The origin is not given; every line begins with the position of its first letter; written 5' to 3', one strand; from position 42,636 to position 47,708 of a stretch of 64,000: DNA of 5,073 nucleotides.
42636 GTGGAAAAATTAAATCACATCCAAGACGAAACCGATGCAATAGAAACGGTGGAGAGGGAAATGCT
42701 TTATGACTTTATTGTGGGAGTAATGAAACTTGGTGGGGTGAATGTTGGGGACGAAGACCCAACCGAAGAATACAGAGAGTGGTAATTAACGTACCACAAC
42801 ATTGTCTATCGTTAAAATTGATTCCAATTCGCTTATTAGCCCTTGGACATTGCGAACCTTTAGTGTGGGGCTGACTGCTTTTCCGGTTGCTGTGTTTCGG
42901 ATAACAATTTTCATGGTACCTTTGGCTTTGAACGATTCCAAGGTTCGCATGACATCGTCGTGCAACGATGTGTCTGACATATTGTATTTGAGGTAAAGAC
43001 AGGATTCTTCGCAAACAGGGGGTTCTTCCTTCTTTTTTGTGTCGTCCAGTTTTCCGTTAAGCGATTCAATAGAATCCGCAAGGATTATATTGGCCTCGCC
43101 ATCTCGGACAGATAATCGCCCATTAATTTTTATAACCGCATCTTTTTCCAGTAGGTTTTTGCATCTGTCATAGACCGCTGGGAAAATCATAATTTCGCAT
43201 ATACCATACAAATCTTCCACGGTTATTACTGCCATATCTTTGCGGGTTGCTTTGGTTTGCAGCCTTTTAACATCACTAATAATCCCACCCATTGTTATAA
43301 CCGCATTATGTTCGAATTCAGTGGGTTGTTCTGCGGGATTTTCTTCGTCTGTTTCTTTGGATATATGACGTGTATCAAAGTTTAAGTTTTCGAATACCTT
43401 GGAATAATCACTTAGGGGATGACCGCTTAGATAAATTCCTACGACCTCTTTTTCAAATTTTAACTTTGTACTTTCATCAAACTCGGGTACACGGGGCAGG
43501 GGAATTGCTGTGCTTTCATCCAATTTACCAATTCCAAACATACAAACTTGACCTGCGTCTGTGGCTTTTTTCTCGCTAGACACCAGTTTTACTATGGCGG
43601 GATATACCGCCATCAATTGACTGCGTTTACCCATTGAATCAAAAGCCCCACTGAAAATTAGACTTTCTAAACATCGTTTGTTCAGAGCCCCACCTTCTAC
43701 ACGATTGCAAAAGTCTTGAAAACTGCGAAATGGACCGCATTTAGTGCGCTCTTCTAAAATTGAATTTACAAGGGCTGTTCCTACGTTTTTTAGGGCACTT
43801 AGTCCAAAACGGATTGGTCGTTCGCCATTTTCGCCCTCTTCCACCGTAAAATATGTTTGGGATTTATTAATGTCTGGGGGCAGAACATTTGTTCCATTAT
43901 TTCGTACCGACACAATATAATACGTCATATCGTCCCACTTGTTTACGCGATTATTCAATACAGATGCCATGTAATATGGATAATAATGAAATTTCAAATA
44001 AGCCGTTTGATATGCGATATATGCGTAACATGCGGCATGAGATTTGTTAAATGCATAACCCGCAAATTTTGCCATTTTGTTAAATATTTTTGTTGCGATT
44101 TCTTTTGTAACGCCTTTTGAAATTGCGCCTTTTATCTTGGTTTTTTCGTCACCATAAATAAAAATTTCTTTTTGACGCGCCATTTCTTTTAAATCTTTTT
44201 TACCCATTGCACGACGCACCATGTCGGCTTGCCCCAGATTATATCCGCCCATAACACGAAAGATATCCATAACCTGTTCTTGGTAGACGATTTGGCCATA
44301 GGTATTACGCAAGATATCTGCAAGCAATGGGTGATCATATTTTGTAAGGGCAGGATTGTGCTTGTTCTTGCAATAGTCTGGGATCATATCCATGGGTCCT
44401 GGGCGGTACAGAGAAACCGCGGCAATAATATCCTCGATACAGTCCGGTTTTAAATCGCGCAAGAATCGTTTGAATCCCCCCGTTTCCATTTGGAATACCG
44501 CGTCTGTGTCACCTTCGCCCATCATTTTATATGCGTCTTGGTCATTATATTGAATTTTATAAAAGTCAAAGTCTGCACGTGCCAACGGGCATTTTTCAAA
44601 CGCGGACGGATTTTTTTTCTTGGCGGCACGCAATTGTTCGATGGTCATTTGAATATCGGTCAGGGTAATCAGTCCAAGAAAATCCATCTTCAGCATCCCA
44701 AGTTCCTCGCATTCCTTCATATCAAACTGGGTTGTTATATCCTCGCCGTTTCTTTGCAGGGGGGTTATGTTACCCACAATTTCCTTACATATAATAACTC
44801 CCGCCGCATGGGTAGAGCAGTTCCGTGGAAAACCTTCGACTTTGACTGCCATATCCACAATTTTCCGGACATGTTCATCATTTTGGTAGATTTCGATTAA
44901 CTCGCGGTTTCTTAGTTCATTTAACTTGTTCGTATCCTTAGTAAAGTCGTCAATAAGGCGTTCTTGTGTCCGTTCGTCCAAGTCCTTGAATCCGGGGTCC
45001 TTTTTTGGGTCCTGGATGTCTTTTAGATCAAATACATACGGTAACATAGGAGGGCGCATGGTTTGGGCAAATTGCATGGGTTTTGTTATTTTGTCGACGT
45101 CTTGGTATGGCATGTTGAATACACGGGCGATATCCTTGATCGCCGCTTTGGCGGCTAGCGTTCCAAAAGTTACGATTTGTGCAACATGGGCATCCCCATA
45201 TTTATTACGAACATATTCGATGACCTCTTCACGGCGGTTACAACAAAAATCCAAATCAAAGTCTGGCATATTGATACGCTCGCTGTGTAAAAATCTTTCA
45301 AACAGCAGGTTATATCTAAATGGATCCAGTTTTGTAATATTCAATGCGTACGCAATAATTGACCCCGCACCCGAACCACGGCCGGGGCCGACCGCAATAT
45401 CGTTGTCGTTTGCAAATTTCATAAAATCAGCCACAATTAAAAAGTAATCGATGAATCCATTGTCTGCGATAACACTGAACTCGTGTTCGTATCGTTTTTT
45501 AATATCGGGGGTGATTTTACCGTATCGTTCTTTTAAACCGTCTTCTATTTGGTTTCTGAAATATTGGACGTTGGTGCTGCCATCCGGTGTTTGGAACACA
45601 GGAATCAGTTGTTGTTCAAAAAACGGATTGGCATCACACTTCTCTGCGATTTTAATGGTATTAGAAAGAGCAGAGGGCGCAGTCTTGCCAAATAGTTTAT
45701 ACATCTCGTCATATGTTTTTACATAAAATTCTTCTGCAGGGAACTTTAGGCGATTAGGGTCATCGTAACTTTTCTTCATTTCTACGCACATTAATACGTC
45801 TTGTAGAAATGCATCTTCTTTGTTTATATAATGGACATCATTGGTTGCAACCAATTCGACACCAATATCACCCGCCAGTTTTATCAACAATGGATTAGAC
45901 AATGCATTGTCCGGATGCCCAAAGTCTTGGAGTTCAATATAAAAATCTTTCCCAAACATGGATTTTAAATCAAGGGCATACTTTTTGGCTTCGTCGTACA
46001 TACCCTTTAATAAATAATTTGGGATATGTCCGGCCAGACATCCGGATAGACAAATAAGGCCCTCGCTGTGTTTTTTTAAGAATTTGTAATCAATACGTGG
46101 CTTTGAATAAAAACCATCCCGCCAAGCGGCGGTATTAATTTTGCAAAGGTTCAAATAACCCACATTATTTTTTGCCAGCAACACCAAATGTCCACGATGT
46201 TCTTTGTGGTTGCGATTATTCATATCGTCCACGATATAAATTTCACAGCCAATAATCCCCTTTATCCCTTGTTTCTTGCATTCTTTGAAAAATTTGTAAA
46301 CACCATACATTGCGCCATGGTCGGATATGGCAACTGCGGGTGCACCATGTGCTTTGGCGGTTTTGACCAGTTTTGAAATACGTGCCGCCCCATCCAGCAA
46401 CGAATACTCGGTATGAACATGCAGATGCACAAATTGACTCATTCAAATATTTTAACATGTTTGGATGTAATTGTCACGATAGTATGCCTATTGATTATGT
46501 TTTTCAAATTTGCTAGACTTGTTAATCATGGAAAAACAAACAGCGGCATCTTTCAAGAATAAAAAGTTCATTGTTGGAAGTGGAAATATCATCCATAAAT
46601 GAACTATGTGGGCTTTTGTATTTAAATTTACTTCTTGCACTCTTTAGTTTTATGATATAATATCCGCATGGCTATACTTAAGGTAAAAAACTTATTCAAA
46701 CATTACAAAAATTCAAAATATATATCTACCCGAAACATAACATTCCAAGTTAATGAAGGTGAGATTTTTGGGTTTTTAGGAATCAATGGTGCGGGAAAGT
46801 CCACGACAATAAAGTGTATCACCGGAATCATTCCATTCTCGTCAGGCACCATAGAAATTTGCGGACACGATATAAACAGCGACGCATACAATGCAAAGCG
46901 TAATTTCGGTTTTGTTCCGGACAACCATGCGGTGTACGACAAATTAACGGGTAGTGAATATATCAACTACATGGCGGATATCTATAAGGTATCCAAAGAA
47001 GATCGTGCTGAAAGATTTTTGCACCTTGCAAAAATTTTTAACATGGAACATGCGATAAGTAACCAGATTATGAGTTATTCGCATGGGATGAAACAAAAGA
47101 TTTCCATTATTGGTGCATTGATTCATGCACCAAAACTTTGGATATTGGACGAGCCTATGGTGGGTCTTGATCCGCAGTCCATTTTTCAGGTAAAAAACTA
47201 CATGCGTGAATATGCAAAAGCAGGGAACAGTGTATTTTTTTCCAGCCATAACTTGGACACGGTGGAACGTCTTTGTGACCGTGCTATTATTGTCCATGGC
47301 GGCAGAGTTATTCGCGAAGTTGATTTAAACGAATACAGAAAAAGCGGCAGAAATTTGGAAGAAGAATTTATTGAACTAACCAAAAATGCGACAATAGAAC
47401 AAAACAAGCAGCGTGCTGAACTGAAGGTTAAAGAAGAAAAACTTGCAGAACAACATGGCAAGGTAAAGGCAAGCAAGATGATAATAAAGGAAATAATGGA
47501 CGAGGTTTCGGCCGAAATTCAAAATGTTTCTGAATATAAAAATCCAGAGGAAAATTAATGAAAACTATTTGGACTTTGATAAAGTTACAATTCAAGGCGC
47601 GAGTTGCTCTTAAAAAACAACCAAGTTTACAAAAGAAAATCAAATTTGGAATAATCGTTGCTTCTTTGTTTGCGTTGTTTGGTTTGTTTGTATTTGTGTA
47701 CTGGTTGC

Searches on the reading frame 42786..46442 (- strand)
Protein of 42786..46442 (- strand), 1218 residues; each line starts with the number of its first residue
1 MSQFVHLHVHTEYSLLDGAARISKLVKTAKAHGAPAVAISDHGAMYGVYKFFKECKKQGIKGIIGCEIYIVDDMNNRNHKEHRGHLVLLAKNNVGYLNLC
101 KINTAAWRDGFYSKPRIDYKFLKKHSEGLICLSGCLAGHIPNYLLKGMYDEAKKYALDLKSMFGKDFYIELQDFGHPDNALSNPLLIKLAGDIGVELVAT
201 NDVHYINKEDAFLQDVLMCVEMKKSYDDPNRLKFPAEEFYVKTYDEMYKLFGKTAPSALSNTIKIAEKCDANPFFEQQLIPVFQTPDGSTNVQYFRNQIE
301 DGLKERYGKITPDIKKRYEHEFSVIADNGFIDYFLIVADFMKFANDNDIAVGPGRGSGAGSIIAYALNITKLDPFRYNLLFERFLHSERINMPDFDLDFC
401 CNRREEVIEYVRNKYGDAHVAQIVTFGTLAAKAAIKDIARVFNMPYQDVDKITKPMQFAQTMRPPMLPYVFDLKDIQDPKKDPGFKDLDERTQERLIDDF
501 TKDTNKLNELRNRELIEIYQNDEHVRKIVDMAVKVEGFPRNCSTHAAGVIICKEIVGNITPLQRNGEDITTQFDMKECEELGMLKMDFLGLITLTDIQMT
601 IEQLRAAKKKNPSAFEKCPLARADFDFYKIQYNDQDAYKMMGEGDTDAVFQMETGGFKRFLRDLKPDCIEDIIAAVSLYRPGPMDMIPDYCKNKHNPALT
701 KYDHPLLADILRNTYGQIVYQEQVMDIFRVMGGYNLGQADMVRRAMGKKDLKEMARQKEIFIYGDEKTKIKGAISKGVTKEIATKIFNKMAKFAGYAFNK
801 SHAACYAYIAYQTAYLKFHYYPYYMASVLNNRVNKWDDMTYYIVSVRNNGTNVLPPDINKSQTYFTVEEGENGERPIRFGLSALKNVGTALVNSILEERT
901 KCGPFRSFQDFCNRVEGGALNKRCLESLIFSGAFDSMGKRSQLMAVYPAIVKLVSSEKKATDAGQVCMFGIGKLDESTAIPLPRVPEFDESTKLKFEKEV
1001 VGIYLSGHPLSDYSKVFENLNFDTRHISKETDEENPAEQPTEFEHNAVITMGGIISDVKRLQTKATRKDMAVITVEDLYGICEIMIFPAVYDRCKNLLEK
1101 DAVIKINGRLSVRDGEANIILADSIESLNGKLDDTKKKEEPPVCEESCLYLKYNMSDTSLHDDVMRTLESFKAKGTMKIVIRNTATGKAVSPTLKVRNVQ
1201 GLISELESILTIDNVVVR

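Call 54: search_protein_families(library=pfam, proteins=[window:42786-46442:-], max_evalue=0.001)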
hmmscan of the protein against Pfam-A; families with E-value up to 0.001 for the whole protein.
window:42786-46442:- (1218 aa): 6 families
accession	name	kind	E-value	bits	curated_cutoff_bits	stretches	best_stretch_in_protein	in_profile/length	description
PF07733.18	DNA_pol3_alpha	-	4.5e-92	308.8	23.9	1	293-590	1-260/260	Bacterial DNA polymerase III alpha NTPase domain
PF02811.25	PHP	-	2.6e-56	190.9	26.4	1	6-173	1-163/164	PHP domain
PF17657.6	DNA_pol3_finger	-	6.6e-53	178.9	22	1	593-765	1-162/166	Bacterial DNA polymerase III alpha subunit finger domain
PF14579.12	HHH_6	-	4.1e-29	101.1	25.6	1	850-942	1-89/90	Helix-hairpin-helix motif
PF01336.31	tRNA_anti-codon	-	1.5e-08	34.9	27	1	1050-1126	2-73/75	OB-fold nucleic acid binding domain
PF04919.18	DUF655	-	0.00085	19.7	22.2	0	881-917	118-153/181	Protein of unknown function (DUF655)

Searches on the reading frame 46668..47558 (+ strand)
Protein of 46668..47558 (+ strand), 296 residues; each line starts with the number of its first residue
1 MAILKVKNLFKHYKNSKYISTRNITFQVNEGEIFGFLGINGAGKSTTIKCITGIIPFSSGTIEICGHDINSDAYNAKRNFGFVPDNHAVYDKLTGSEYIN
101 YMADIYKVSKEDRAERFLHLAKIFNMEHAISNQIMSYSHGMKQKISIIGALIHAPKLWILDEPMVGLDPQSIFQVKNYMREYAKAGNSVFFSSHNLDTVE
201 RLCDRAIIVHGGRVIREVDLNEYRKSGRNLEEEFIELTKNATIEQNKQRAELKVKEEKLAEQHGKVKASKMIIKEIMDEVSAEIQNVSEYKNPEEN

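Call 54: search_protein_families(library=pfam, proteins=[window:46668-47558:+], max_evalue=0.001)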
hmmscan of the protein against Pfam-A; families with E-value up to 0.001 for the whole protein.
window:46668-47558:+ (296 aa): 2 families
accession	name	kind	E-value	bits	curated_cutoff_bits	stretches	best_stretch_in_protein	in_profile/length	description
PF00005.33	ABC_tran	-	8.6e-29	101.3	25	1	22-164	2-136/137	ABC transporter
PF13304.12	AAA_21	-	5.8e-09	36.9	27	1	135-196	236-300/304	AAA domain, putative AbiEii toxin, Type IV TA system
